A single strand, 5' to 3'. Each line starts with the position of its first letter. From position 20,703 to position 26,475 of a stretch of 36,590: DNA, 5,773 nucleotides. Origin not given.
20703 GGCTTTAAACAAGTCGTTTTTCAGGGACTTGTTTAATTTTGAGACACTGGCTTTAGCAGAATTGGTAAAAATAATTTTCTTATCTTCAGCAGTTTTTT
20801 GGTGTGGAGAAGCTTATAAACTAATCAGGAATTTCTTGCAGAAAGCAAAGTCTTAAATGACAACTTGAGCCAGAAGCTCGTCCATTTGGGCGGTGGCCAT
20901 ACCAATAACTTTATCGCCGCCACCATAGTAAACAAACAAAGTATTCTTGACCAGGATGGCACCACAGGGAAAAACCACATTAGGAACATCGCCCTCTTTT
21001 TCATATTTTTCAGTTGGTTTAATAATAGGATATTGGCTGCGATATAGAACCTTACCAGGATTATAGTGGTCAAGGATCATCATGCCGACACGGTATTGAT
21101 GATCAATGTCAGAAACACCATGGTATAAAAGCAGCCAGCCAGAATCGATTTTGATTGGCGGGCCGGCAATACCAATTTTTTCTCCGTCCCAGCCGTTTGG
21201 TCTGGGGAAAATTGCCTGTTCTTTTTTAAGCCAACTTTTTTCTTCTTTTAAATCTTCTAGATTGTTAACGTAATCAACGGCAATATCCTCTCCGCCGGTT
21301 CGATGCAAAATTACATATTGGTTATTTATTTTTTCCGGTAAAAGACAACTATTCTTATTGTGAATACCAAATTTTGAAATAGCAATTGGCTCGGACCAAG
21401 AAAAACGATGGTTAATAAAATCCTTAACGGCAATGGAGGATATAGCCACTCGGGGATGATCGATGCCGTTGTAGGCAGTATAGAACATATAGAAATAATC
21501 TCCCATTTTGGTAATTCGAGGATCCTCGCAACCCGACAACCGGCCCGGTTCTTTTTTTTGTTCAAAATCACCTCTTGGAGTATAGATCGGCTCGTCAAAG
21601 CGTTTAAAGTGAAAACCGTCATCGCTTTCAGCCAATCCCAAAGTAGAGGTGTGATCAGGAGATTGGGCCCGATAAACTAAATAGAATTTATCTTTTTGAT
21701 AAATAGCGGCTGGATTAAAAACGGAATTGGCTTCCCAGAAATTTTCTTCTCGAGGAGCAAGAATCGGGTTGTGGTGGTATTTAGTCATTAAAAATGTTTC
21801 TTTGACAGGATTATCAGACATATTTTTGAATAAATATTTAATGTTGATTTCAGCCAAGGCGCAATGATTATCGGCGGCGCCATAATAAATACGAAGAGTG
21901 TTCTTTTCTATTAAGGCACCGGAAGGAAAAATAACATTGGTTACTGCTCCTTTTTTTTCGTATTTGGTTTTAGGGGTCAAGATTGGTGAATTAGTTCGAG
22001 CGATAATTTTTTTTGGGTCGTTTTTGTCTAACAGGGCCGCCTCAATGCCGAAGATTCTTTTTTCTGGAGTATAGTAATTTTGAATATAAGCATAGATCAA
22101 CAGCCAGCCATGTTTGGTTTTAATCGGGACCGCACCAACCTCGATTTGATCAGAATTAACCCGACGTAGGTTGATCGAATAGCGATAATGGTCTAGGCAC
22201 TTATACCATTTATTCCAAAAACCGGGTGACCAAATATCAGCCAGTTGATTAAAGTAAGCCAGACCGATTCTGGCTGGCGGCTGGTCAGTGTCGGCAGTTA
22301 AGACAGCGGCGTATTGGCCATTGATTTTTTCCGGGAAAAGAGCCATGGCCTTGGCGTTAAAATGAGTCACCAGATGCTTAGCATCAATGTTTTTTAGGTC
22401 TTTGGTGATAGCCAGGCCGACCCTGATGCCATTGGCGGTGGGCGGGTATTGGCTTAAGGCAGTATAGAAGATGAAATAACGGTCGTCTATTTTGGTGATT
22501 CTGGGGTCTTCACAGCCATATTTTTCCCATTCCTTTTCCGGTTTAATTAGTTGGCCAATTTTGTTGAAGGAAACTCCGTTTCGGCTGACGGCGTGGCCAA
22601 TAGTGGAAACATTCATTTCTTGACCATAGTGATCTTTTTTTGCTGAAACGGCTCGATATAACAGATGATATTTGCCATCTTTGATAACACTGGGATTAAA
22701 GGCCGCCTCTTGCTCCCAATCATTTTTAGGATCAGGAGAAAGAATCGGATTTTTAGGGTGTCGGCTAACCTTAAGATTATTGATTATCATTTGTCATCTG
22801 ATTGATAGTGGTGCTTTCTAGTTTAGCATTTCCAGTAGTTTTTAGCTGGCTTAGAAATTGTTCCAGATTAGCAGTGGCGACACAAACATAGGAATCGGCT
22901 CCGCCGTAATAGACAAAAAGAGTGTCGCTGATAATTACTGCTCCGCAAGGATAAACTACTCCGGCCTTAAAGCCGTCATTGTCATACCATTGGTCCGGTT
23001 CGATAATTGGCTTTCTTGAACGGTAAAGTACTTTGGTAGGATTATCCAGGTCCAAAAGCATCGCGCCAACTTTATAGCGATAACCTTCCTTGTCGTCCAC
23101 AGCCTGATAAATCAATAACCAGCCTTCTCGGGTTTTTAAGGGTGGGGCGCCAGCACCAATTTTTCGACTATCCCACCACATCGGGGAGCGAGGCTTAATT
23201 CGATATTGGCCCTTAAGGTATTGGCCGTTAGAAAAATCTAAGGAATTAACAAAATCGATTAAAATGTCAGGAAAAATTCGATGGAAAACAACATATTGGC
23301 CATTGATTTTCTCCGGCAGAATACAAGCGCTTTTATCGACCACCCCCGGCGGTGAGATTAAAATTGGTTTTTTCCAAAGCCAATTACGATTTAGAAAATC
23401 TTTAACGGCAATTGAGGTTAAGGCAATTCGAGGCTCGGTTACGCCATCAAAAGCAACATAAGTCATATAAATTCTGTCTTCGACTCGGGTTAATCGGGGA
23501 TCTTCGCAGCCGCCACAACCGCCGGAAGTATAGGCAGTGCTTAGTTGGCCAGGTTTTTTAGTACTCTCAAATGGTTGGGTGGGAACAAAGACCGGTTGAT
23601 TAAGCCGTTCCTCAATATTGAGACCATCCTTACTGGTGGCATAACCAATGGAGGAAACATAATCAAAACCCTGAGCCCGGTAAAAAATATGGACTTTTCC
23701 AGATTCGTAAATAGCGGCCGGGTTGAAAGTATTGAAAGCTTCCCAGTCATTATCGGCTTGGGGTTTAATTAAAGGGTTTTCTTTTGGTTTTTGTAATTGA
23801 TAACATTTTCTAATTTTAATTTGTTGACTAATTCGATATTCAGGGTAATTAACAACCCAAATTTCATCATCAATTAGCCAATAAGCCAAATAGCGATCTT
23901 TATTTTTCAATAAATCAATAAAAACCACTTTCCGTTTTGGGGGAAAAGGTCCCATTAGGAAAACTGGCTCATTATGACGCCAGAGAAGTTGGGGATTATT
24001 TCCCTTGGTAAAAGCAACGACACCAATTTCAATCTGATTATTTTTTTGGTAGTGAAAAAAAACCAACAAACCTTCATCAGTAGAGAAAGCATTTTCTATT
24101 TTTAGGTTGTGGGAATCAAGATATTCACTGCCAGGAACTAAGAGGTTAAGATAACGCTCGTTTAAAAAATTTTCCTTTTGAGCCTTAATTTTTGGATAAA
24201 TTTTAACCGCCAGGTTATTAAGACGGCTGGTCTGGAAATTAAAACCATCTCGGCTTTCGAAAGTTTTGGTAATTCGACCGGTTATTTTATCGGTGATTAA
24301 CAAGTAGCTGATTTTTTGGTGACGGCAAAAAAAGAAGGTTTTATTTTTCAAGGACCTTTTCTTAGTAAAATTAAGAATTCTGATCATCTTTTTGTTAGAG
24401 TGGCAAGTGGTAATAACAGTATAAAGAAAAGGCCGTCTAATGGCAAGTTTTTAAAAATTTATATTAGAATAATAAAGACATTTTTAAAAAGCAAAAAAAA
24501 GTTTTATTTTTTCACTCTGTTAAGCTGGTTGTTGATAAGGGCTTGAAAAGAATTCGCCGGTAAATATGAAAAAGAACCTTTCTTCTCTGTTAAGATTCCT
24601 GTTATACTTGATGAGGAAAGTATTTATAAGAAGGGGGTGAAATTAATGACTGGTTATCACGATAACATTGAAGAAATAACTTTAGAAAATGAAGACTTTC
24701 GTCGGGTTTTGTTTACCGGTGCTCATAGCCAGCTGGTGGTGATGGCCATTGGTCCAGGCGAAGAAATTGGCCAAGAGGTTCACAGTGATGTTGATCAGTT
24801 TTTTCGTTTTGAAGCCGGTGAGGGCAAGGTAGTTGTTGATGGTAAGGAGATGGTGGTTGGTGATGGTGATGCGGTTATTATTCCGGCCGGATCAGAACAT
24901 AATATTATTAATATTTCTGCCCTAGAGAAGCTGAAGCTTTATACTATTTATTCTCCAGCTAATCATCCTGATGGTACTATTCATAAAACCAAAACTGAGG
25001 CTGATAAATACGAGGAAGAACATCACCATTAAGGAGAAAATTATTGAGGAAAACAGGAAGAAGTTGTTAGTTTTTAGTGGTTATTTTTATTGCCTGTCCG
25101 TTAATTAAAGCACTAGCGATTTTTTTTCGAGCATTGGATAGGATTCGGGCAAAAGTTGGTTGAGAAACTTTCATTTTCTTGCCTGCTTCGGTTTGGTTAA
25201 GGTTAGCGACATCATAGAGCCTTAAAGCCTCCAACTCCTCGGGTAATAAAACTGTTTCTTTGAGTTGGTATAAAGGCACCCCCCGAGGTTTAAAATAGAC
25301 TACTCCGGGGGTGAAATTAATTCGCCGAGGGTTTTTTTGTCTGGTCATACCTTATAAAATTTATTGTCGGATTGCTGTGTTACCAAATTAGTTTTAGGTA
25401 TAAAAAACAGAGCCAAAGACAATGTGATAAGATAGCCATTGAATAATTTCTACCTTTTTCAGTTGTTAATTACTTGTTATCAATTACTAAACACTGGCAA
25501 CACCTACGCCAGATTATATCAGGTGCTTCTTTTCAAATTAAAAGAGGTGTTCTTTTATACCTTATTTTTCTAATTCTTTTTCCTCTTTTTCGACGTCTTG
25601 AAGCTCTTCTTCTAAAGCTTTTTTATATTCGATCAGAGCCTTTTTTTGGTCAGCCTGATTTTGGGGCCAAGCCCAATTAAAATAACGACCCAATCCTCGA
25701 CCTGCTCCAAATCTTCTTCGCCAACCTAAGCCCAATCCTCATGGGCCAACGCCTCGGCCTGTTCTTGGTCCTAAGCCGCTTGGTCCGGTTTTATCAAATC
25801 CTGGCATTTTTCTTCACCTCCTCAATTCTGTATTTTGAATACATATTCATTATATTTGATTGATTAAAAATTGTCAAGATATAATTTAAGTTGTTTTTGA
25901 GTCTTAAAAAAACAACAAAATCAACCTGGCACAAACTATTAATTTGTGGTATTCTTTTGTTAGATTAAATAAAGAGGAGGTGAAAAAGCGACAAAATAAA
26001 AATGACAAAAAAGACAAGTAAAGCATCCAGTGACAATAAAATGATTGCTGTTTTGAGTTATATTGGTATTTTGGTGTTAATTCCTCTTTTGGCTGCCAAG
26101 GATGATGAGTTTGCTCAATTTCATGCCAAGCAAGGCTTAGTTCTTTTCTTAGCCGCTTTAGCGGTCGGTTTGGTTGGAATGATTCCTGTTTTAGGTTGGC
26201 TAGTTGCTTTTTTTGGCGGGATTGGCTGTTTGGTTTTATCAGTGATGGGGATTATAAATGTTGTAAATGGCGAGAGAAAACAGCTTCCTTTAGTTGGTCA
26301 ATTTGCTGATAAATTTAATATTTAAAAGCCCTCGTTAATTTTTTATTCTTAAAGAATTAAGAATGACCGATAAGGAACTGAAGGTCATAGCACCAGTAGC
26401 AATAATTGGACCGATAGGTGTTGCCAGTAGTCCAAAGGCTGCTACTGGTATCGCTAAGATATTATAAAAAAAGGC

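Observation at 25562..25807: In-frame TGA at the position of the conserved Cys of DUF5320: selenocysteine candidate or very recent pseudogene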

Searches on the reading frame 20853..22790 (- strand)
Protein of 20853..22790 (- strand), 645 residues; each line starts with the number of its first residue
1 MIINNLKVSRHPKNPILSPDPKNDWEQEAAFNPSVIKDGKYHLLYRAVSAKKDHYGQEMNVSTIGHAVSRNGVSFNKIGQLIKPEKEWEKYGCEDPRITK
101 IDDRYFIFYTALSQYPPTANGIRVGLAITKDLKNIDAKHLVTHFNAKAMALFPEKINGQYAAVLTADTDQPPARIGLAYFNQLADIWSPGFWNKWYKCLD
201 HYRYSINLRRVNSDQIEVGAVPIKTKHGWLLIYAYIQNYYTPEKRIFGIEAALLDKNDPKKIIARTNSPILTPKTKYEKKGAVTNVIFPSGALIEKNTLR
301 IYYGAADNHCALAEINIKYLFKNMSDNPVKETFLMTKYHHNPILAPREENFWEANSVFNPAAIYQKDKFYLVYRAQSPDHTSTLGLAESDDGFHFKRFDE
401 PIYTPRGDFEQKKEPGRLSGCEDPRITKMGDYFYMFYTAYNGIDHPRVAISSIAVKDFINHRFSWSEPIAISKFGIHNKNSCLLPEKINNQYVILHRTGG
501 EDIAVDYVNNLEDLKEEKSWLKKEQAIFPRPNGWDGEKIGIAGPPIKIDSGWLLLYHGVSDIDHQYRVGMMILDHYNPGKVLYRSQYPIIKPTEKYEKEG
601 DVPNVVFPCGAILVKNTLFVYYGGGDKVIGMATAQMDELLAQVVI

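Call 39: search_protein_families(library=pfam, proteins=[window:20853-22790:-], max_evalue=0.0001)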
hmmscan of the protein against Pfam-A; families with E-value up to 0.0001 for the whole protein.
window:20853-22790:- (645 aa): 3 families
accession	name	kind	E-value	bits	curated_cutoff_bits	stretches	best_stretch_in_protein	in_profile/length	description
PF04041.19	Glyco_hydro_130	-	1.2e-105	353.5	26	2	354-641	32-316/320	beta-1,4-mannooligosaccharide phosphorylase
PF00251.26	Glyco_hydro_32N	-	2.1e-10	41.1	22.1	0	33-114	14-90/307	Glycosyl hydrolases family 32 N-terminal domain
PF04616.20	Glyco_hydro_43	-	1.3e-05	25.1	32.2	0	347-392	56-103/288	Glycosyl hydrolases family 43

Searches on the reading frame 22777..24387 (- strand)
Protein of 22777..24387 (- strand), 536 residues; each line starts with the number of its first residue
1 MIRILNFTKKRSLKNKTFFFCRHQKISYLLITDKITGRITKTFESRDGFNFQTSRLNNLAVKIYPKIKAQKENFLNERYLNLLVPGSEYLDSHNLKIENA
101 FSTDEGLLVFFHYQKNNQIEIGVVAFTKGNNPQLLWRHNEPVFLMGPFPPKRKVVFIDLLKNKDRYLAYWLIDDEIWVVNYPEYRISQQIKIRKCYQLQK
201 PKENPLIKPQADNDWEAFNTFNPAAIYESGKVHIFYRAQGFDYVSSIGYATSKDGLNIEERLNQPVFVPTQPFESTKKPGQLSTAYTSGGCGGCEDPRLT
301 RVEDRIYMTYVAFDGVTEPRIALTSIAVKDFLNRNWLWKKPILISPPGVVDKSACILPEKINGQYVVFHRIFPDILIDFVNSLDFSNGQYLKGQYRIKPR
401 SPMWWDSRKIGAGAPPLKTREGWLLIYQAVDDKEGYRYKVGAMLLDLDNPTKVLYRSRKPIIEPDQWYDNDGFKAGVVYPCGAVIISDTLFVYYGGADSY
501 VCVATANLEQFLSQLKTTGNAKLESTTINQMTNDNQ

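Call 39: search_protein_families(library=pfam, proteins=[window:22777-24387:-], max_evalue=0.0001)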
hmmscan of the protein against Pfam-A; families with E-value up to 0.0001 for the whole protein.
window:22777-24387:- (536 aa): 1 family
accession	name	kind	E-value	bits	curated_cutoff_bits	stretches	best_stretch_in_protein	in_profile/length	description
PF04041.19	Glyco_hydro_130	-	7.9e-50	170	26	1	217-514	32-317/320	beta-1,4-mannooligosaccharide phosphorylase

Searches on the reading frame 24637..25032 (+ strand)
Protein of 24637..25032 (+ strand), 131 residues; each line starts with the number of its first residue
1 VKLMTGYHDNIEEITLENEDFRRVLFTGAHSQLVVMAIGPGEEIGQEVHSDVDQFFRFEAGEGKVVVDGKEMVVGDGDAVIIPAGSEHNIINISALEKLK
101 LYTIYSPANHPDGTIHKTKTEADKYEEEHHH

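Call 4: search_protein_families(library=pfam, proteins=[window:24637-25032:+], max_evalue=1)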
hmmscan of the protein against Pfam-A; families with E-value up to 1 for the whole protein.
window:24637-25032:+ (131 aa): 7 families
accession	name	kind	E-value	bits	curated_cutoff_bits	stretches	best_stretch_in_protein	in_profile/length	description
PF07883.17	Cupin_2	-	7.5e-16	58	27.2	1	35-104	2-69/70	Cupin domain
PF05899.18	Cupin_3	-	6.1e-06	26.3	23.5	1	45-87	18-61/74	EutQ-like cupin domain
PF02311.25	AraC_binding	-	0.00075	19.7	21.1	1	58-105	29-75/135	AraC-like ligand binding domain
PF06249.18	EutQ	-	0.0026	18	21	1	60-109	103-149/152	Ethanolamine utilisation protein EutQ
PF11699.14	CENP-C_C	-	0.0098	16.6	29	1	46-97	27-78/85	Mif2/CENP-C like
PF01050.24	MannoseP_isomer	-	0.027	15.1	23.6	1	28-95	25-92/116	Mannose-6-phosphate isomerase C-terminal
PF21621.3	MPI_cupin_dom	-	0.1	13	27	1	60-87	37-64/79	Mannose-6-phosphate isomerase, cupin domain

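Call 17: find_encoding_contigs(protein=window:24637-25032:+, flank=5000, max_places=10)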
Protein window:24637-25032:+ (131 aa): no gene with exactly this product is on record in the collection.

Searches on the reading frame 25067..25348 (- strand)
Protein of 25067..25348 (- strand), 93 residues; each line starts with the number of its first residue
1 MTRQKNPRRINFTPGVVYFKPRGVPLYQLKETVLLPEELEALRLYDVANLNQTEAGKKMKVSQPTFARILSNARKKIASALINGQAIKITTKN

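Call 4: search_protein_families(library=pfam, proteins=[window:25067-25348:-], max_evalue=1)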
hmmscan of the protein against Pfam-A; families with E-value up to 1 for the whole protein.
window:25067-25348:- (93 aa): 8 families
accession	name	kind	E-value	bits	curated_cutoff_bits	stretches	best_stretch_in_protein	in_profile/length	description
PF02001.22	DUF134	-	3.8e-21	75.9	27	1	2-89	5-90/98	Protein of unknown function DUF134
PF04545.22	Sigma70_r4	-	0.00019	21.3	24.1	1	34-77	5-48/50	Sigma-70, region 4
PF08281.18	Sigma70_r4_2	-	0.0099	16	25.7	1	34-77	11-54/54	Sigma-70, region 4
PF13384.12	HTH_23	-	0.016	15.5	24.6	1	38-73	7-41/50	Homeodomain-like domain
PF13518.12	HTH_28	-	0.03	14.8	25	1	39-75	3-38/52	Helix-turn-helix domain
PF07638.17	Sigma70_ECF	-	0.039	14.3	21.1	1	34-81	136-183/185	ECF sigma factor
PF04967.18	HTH_10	-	0.084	13.1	23.1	1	56-78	30-52/53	HTH DNA binding domain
PF00126.33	HTH_1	-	0.16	12.4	26.6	1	50-83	14-47/60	Bacterial regulatory helix-turn-helix protein, lysR family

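Call 13: find_encoding_contigs(protein=window:25067-25348:-, flank=3000, max_places=10)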
Protein window:25067-25348:- (93 aa): 1 contig read that carries it; 1 place shown.
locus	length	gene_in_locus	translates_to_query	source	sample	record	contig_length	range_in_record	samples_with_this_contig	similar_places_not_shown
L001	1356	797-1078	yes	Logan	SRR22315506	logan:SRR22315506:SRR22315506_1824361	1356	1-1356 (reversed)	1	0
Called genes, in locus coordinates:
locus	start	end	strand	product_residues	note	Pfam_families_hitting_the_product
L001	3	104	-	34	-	?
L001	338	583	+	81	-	PF17253:DUF5320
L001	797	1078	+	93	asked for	PF02001:DUF134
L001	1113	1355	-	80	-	?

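Call 32: list_cluster_members(proteins=[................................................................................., window:25070-25348:-, window:26338-28491:-, window:22780-24387:-, window:20856-22790:-, window:29514-31457:-, window:8043-9338:+, window:17016-18062:+, window:34594-35604:+, window:26002-26322:+])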
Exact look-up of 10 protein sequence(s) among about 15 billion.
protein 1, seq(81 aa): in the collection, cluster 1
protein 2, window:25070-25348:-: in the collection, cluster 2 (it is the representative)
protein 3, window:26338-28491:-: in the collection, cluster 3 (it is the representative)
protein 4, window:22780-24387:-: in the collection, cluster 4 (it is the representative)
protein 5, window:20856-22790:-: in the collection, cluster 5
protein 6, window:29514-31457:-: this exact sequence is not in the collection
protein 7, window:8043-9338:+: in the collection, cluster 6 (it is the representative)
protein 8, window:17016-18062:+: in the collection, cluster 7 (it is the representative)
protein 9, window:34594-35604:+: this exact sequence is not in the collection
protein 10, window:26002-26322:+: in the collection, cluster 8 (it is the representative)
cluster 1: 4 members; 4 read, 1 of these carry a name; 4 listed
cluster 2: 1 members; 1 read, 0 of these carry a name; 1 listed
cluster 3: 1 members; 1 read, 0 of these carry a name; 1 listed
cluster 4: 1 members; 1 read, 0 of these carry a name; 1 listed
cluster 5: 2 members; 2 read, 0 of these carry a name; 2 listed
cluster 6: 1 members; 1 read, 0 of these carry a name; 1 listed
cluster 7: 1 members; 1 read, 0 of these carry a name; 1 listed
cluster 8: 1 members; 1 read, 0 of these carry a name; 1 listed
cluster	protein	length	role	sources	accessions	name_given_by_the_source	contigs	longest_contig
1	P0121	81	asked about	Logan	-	-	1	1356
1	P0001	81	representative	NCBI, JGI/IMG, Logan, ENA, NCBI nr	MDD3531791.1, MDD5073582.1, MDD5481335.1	MAG: DUF5320 domain-containing protein [Candidatus Shapirobacteria bacterium] | DUF5320 domain-containing protein [Candidatus Shapirobacteria bacterium]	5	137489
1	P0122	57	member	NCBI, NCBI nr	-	-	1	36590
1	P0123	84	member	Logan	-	-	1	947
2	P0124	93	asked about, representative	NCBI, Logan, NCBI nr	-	-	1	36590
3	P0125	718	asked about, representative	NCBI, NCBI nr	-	-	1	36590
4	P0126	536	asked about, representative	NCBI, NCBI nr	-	-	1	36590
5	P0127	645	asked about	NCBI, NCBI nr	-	-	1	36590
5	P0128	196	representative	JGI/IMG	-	-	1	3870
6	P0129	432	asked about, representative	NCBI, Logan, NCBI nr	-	-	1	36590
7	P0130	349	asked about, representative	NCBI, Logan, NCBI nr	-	-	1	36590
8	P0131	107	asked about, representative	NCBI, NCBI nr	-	-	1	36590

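Call 54: search_protein_families(library=ncbifam, proteins=[window:25067-25348:-], max_evalue=0.01)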
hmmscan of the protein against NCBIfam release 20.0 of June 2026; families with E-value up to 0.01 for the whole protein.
window:25067-25348:- (93 aa): 4 families
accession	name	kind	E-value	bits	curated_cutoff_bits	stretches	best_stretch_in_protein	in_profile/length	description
NF003257.0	PRK04217.1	equivalog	1.3e-18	67.1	115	1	2-91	10-100/110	hypothetical protein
TIGR02937.1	sigma70-ECF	superfamily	6.5e-06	25.9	42.9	1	36-81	120-165/165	sigma-70 family RNA polymerase sigma factor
NF053881.1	TransRegDeoRBac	equivalog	0.00014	21.2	420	1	39-76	10-47/311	DNA-binding transcriptional repressor DeoR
NF007226.0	PRK09644.1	equivalog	0.0021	18.1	199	1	35-81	111-157/166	RNA polymerase sigma factor SigM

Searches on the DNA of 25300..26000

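Call 9: search_rna_families(source=window, start=25300, end=26000, threshold=evalue, max_evalue=10)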
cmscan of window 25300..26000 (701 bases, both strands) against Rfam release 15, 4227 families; matches with E-value up to 10: 6.
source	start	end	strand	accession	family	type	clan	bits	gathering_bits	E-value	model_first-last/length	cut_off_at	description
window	25425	25533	+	RF01456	VrrA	Gene; antisense;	-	17.9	50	2.1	1-140/140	no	Vibrio regulatory RNA of OmpA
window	25862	25944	-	RF00053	mir-7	Gene; miRNA;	-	17.3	51.8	1.3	1-91/91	no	mir-7 microRNA precursor family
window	25878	25922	-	RF00207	K10_TLS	Cis-reg;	-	16.2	43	3.3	1-48/48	no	K10 transport/localisation element (TLS)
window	25368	25485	+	RF00544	snopsi28S-3327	Gene; snRNA; snoRNA; HACA-box;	CL00021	14.9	70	6.2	1-143/143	no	Small nucleolar RNA psi28S-3327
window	25531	25600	-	RF01281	snoR35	Gene; snRNA; snoRNA; CD-box;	CL00053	12.9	40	5.6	1-81/81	no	Small nucleolar RNA snoR35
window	25706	25746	-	RF01297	sR40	Gene; snRNA; snoRNA; CD-box;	-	12.9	50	8.1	1-61/61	no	Small nucleolar RNA sR40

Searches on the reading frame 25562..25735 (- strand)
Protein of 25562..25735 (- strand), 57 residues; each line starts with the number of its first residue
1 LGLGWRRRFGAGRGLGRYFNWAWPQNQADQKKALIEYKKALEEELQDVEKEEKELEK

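Call 4: search_protein_families(library=pfam, proteins=[window:25565-25735:-], max_evalue=1)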
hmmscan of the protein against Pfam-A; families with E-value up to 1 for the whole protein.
seq(57 aa): 1 family
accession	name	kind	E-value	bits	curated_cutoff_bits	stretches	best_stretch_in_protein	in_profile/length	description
PF17253.7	DUF5320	-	3e-06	28.8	27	1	2-54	36-98/99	Family of unknown function (DUF5320)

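Call 12: find_encoding_contigs(protein=window:25562-25735:-, flank=3000, max_places=10)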
Protein window:25562-25735:- (57 aa): no gene with exactly this product is on record in the collection.

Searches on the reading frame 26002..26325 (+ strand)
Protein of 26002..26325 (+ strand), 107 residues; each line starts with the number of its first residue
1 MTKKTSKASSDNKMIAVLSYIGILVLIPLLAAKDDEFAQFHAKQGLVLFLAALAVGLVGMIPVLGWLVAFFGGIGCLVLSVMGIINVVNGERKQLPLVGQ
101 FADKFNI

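Call 4: search_protein_families(library=pfam, proteins=[window:26002-26325:+], max_evalue=1)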
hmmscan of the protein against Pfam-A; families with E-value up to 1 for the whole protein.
window:26002-26325:+ (107 aa): 4 families
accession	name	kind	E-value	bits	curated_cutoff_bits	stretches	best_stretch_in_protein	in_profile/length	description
PF09685.15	DUF4870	-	1.3e-07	32.1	25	1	22-101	22-106/107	Domain of unknown function (DUF4870)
PF07331.16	TctB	-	0.0048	17.5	29.1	1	17-82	39-103/137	Tripartite tricarboxylate transporter TctB family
PF20563.3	DUF6773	-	0.14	12.4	27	1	3-67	76-140/163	Family of unknown function (DUF6773)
PF00487.30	FA_desaturase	-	0.31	11.2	29.7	1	30-88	120-182/253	Fatty acid desaturase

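Call 16: find_encoding_contigs(protein=window:26002-26325:+, flank=5000, max_places=10)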
Protein window:26002-26325:+ (107 aa): no gene with exactly this product is on record in the collection.

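Call 54: search_protein_families(library=ncbifam, proteins=[window:26002-26325:+], max_evalue=0.01)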
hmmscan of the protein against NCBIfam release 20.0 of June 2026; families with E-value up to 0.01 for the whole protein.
window:26002-26325:+ (107 aa): 0 families
